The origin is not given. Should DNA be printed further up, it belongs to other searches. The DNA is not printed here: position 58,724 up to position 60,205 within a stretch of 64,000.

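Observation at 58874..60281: Winged-helix Rep-like gene saturated with a self-complementary CTAC[AT]GTGG motif that encodes T-T-V-V on both strands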

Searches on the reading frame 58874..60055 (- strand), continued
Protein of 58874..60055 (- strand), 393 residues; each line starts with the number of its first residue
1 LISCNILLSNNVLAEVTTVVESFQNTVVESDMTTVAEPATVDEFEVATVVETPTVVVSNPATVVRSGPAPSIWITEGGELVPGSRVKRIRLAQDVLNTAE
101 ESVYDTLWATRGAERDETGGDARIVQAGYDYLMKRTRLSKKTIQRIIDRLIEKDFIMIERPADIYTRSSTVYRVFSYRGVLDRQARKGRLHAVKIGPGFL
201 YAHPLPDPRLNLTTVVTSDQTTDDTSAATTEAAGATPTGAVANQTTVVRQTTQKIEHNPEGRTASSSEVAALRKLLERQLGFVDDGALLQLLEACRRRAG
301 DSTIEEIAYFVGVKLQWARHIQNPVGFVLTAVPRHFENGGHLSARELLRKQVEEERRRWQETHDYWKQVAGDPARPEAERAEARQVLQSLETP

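Call 29: fold_search(model_id=the predicted structure, library=pdb)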
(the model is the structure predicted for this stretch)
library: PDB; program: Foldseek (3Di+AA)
matches with E <= 10: 1038; with E <= 0.001: 0
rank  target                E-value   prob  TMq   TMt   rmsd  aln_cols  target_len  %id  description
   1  6pco_A                1.7e-02  1.00  0.18  0.38   6.5       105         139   17  Mechanism for regulation of DNA binding of Bordetella bronchiseptica BpsR by 6-hydroxynicotinic acid (released 2019-11-06)
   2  6pco_C                2.2e-02  1.00  0.18  0.40   6.7        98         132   19  Mechanism for regulation of DNA binding of Bordetella bronchiseptica BpsR by 6-hydroxynicotinic acid (released 2019-11-06)
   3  6pcp_A                2.4e-02  1.00  0.18  0.39   6.3        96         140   17  Mechanism for regulation of DNA binding of Bordetella bronchiseptica BpsR by 6-hydroxynicotinic acid (released 2019-11-06)
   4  3r0a_A                3.2e-02  1.00  0.21  0.48   4.4       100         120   20  Possible transcriptional regulator from Methanosarcina mazei Go1 (gi 21227196) (released 2011-03-23)
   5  6xjf_B                3.4e-02  1.00  0.20  0.53   5.5       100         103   16  X-ray crystal structure of Pyrococcus furiosus general transcription factor TFE-alpha (SeMet labeled protein) (released 2020-07-08)
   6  4omz_B                3.6e-02  1.00  0.18  0.53   5.6        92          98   14  Crystal Structure of NolR from Sinorhizobium fredii (released 2014-04-16)
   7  4pql_B                4.2e-02  1.00  0.22  0.49   6.7       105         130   13  N-Terminal domain of DNA binding protein (released 2014-06-11)
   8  6pcp_C                4.5e-02  1.00  0.18  0.37   6.7        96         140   19  Mechanism for regulation of DNA binding of Bordetella bronchiseptica BpsR by 6-hydroxynicotinic acid (released 2019-11-06)
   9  5kbj_H                4.7e-02  1.00  0.23  0.53   6.3       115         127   11  Structure of Rep-DNA complex (released 2016-06-29)
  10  6pln_A                5.0e-02  0.99  0.19  0.49   5.8       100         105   17  X-ray crystal structure of Pyrococcus furiosus general transcription factor TFE-alpha (released 2020-07-08)
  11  6xjf_A                5.9e-02  1.00  0.20  0.54   5.4       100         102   16  X-ray crystal structure of Pyrococcus furiosus general transcription factor TFE-alpha (SeMet labeled protein) (released 2020-07-08)
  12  22oz_D                5.9e-02  0.99  0.18  0.33   6.4        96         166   20  Structural insights into HpaR-mediated recognition of hrpX and hrpG in Xanthomonas campestris pv. campestris (released 2026-03-11)
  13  6xjf_G                7.0e-02  0.99  0.20  0.52   5.4        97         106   18  X-ray crystal structure of Pyrococcus furiosus general transcription factor TFE-alpha (SeMet labeled protein) (released 2020-07-08)
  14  6pcp_B                7.4e-02  1.00  0.18  0.39   6.2        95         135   15  Mechanism for regulation of DNA binding of Bordetella bronchiseptica BpsR by 6-hydroxynicotinic acid (released 2019-11-06)
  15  3r0a_B                7.8e-02  0.99  0.20  0.45   4.8       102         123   20  Possible transcriptional regulator from Methanosarcina mazei Go1 (gi 21227196) (released 2011-03-23)
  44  4pql_A                1.3e-01  0.96  0.23  0.49  10.2       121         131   11  N-Terminal domain of DNA binding protein (released 2014-06-11)
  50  5kbj_A                1.4e-01  0.94  0.22  0.49  10.6       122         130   11  Structure of Rep-DNA complex (released 2016-06-29)
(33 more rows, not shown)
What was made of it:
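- On RepA_N (PF06970): Structural similarity to 4pql and 5kbj is weak (E 0.04-0.14, call 29).
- Closest known: RepA_N plasmid initiators. Same: PDB entries 4pql and 5kbj are among the fold hits (call 29).
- The AspA centromere-binding wHTH is among the PDB fold hits (call 29).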

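Call 34: fold_search(model_id=the predicted structure, library=viral)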
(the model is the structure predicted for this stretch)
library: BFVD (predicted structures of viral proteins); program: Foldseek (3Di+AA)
matches with E <= 10: 743; with E <= 0.001: 61
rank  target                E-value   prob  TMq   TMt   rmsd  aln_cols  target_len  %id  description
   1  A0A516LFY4            3.3e-06  1.00  0.21  0.22  20.5       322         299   11  (no name in the UniProt tables at hand)
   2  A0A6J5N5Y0            9.1e-06  1.00  0.22  0.17  30.0       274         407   20  Helix-turn-helix domain containing protein [uncultured Caudovirales phage]
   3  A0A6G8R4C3            1.0e-05  1.00  0.20  0.21  17.2       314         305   13  (no name in the UniProt tables at hand)
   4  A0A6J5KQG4            1.1e-05  1.00  0.22  0.22  27.2       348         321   14  Helix-turn-helix domain containing protein [uncultured Caudovirales phage]
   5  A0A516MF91            1.3e-05  1.00  0.22  0.27  29.4       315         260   13  (no name in the UniProt tables at hand)
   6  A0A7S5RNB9            1.6e-05  1.00  0.22  0.22  17.0       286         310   15  (no name in the UniProt tables at hand)
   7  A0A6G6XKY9            2.1e-05  1.00  0.20  0.20  30.5       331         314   15  (no name in the UniProt tables at hand)
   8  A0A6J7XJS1            2.2e-05  1.00  0.22  0.23  21.1       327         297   15  Helix-turn-helix domain containing protein [uncultured Caudovirales phage]
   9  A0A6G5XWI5            2.9e-05  1.00  0.20  0.23  30.7       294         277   12  (no name in the UniProt tables at hand)
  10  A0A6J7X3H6            3.1e-05  1.00  0.20  0.23  31.7       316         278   16  Helix-turn-helix domain containing protein [uncultured Caudovirales phage]
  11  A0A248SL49            4.1e-05  1.00  0.24  0.25  23.2       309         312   17  Transcriptional regulator [Klebsiella phage SopranoGao]
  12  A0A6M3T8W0            5.4e-05  1.00  0.22  0.22  21.5       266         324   13  (no name in the UniProt tables at hand)
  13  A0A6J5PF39            6.1e-05  1.00  0.21  0.27  22.0       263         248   14  Helix-turn-helix domain containing protein [uncultured Caudovirales phage]
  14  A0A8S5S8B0            6.4e-05  1.00  0.22  0.26  23.2       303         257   13  Replisome organizer [Caudovirales sp. ctTVN2]
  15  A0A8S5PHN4            6.4e-05  0.99  0.19  0.18  30.5       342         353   17  Replisome organizer [Siphoviridae sp. ctmP19]
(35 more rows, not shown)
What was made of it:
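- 58877..59263 (-): Segment coding for the helical C-terminal domain (conserved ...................). Two-domain fold matches to phage replisome organizers and DnaD-like proteins (call 34).
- On Lambda-O / phage replisome-organizer type initiators with an intragenic origin: Foldseek BFVD alignments span both domains to replisome organizers and DnaD-like proteins, with E-values of 3e-6 to 1e-4 (call 34).
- Two-domain Foldseek hits to replisome organizers, Replication initiator A and DnaD-like proteins have E-values of 3e-6 to 1e-4 (call 34).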

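Call 46: find_encoding_contigs(protein=P0067, flank=10000, max_places=2)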
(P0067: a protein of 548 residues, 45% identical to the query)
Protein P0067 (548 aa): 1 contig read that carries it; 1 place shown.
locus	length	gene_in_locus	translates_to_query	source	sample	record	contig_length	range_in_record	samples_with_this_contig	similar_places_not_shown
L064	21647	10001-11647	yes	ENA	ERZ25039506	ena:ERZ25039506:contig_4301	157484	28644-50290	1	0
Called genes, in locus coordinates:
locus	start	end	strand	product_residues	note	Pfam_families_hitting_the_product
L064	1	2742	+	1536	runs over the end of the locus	PF00873:ACR_tran, PF03176:MMPL, PF02321:OEP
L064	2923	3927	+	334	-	PF01965:DJ-1_PfpI, PF00165:HTH_AraC, PF12833:HTH_18, PF00165:HTH_AraC (weak)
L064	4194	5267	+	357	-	PF01965:DJ-1_PfpI, PF00165:HTH_AraC, PF12833:HTH_18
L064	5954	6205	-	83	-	PF00589:Phage_integrase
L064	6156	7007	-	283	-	PF02899:Phage_int_SAM_1, PF13495:Phage_int_SAM_4 (faint), PF00589:Phage_integrase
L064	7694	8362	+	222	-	-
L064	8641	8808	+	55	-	PF02796:HTH_7 (faint), PF12728:HTH_17, PF13411:MerR_1 (weak), PF00376:MerR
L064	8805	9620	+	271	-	PF00142:Fer4_NifH (faint), PF01656:CbiA, PF02374:ArsA_ATPase (weak), PF06564:CBP_BcsQ (faint), PF10609:ParA (weak), PF13614:AAA_31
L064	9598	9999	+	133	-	-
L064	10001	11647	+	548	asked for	-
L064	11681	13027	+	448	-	PF00772:DnaB, PF03796:DnaB_C, PF13481:AAA_25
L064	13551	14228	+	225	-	PF03167:UDG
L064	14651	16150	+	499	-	PF23545:Zn_ribbon_HMPTM, PF04055:Radical_SAM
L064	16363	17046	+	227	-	PF13428:TPR_14 (faint), PF13431:TPR_17 (faint), PF14559:TPR_19 (faint), PF07719:TPR_2 (faint)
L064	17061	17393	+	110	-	-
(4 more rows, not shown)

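Call 47: find_encoding_contigs(protein=P0058, flank=10000, max_places=2)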
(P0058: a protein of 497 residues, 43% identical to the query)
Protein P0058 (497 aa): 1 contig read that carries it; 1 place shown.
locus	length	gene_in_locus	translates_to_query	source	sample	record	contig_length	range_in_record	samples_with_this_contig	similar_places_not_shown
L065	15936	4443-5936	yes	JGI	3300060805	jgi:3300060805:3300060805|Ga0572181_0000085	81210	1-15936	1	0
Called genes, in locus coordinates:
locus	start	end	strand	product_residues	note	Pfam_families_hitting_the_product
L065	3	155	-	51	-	?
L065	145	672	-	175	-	-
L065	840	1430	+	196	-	-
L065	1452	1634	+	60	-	-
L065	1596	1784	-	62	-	-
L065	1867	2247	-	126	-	PF15919:HicB_lk_antitox, PF15970:HicB-like_2, PF21748:UPF0150 (weak), PF21983:NikA-like (weak)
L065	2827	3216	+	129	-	-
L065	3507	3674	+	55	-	PF12728:HTH_17 (weak), PF13338:AbiEi_4 (weak), PF00376:MerR (weak)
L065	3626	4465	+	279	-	PF02374:ArsA_ATPase (weak), PF09140:MipZ (faint), PF10609:ParA (weak), PF13614:AAA_31, PF00142:Fer4_NifH (faint), PF01656:CbiA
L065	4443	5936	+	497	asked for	-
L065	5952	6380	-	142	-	-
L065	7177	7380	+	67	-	-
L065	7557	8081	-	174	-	PF05685:Uma2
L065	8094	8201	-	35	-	-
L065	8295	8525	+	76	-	PF02604:PhdYeFM_antitox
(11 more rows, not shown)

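Call 50: search_protein_families(library=pfam, proteins=[L027:11187-12536:+, L027:16582-19281:+, L027:3135-5786:-], max_evalue=0.00001)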
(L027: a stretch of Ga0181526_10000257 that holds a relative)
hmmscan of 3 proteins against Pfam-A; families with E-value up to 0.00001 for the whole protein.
L027:11187-12536:+ (449 aa): 3 families
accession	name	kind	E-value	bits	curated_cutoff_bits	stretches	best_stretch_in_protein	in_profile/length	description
PF03796.21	DnaB_C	-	5.1e-107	357.4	27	1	187-444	1-254/255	DnaB-like helicase C terminal domain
PF00772.26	DnaB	-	3.7e-28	98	23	1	12-113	2-103/103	DnaB-like helicase N terminal domain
PF13481.12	AAA_25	-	9.2e-10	38.9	27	1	200-367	27-191/195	AAA domain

L027:16582-19281:+ (899 aa): 5 families
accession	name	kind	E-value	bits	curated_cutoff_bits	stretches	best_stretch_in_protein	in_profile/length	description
PF19044.6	P-loop_TraG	-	4.7e-17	62.2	25.8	2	505-573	31-98/413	TraG P-loop domain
PF03135.19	CagE_TrbE_VirB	-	3.6e-09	37.3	21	0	228-346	3-122/204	CagE, TrbE, VirB family, component of type IV transporter system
PF10412.15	TrwB_AAD_bind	-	8.4e-08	31.9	20.5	0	500-545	12-57/387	Type IV secretion-system coupling protein DNA-binding domain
PF01935.23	DUF87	-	5.8e-07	30.3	23.2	1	491-574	11-95/220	Helicase HerA, central domain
PF12846.13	AAA_10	-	7e-07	29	27.5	0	690-753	231-293/362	AAA-like domain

L027:3135-5786:- (883 aa): 1 family
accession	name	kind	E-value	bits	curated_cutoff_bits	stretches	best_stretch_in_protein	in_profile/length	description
PF07693.20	KAP_NTPase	-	1.2e-14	54.7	20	1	219-466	22-287/293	KAP family P-loop domain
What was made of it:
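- Closest known: ParA-DnaB-ParB maintenance module of ICEHin1056/ICEclc-type islands. Same: The long-form loci here have parA, this gene, dnaB and T4SS or relaxase genes (calls 46, 50).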

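Call 58: search_protein_families(library=pfam, alignment_id=A1, max_evalue=0.1)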
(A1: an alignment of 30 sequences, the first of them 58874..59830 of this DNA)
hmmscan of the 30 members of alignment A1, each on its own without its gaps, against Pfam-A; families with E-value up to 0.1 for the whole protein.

A. member 1, window:58874-59830:- (318 aa): 11 families
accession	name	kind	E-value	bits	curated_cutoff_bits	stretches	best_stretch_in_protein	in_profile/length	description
PF13730.12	HTH_36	-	2.6e-05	24.4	25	1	54-81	28-55/55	Helix-turn-helix domain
PF12802.13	MarR_2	-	0.005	17.4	27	1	57-83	26-52/61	MarR family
PF13551.12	HTH_29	-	0.0066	17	28.1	0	58-77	19-38/64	Winged helix-turn helix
PF21984.2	DnaD_N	-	0.0068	17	27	1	56-97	40-81/101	DnaD N-terminal domain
PF03965.22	Penicillinase_R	-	0.0075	17.1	22.6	0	54-85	24-55/115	Penicillinase repressor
PF15977.11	HTH_46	-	0.018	15.5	29.3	1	54-85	26-57/68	Winged helix-turn-helix DNA binding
PF13412.12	HTH_24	-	0.029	14.4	21.9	1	57-81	23-47/48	Winged helix-turn-helix DNA-binding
PF10557.15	Cullin_Nedd8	-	0.045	14.3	36.9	1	55-81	31-57/63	Cullin protein neddylation domain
PF01978.25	TrmB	-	0.068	13.5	25.6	0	57-94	28-59/68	Sugar-specific transcriptional regulator TrmB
PF01515.24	PTA_PTB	-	0.07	12.9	24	0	140-209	100-165/319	Phosphate acetyl/butaryl transferase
PF01047.28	MarR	-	0.072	13.4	24.6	0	57-82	23-48/59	MarR family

B. families by the number of members that match (of 30 scanned): 23 families
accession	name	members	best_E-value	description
PF13730.12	HTH_36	29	1.1e-05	Helix-turn-helix domain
PF15977.11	HTH_46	26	0.00043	Winged helix-turn-helix DNA binding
PF21984.2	DnaD_N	26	0.0044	DnaD N-terminal domain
PF12802.13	MarR_2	19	0.00012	MarR family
PF03965.22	Penicillinase_R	19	0.00055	Penicillinase repressor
PF01978.25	TrmB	17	0.021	Sugar-specific transcriptional regulator TrmB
PF01047.28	MarR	11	0.0058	MarR family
PF13412.12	HTH_24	10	0.004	Winged helix-turn-helix DNA-binding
PF10557.15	Cullin_Nedd8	5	0.0062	Cullin protein neddylation domain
PF25213.1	HVO_A0261_N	5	0.012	HVO_A0261 N-terminal domain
PF13551.12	HTH_29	4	0.0062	Winged helix-turn helix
PF03428.19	RP-C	3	0.039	Replication protein C N-terminal domain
PF14520.12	HHH_5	2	0.011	Helix-hairpin-helix domain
PF23934.1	DUF7270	2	0.014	Domain of unknown function (DUF7270)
PF02002.24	TFIIE_alpha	2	0.023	TFIIE alpha subunit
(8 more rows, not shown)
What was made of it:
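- On RepC of repABC (PF03428): RP-C is matched by 3 of 30 members at a best E of 0.039 (call 58).
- Closest known: repABC replicons. Different: The RP-C Pfam match is negligible (3 of 30 members, E=0.04, call 58).
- DnaD_N and HTH_36 hits appear in 26-29 of 30 members (call 58).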
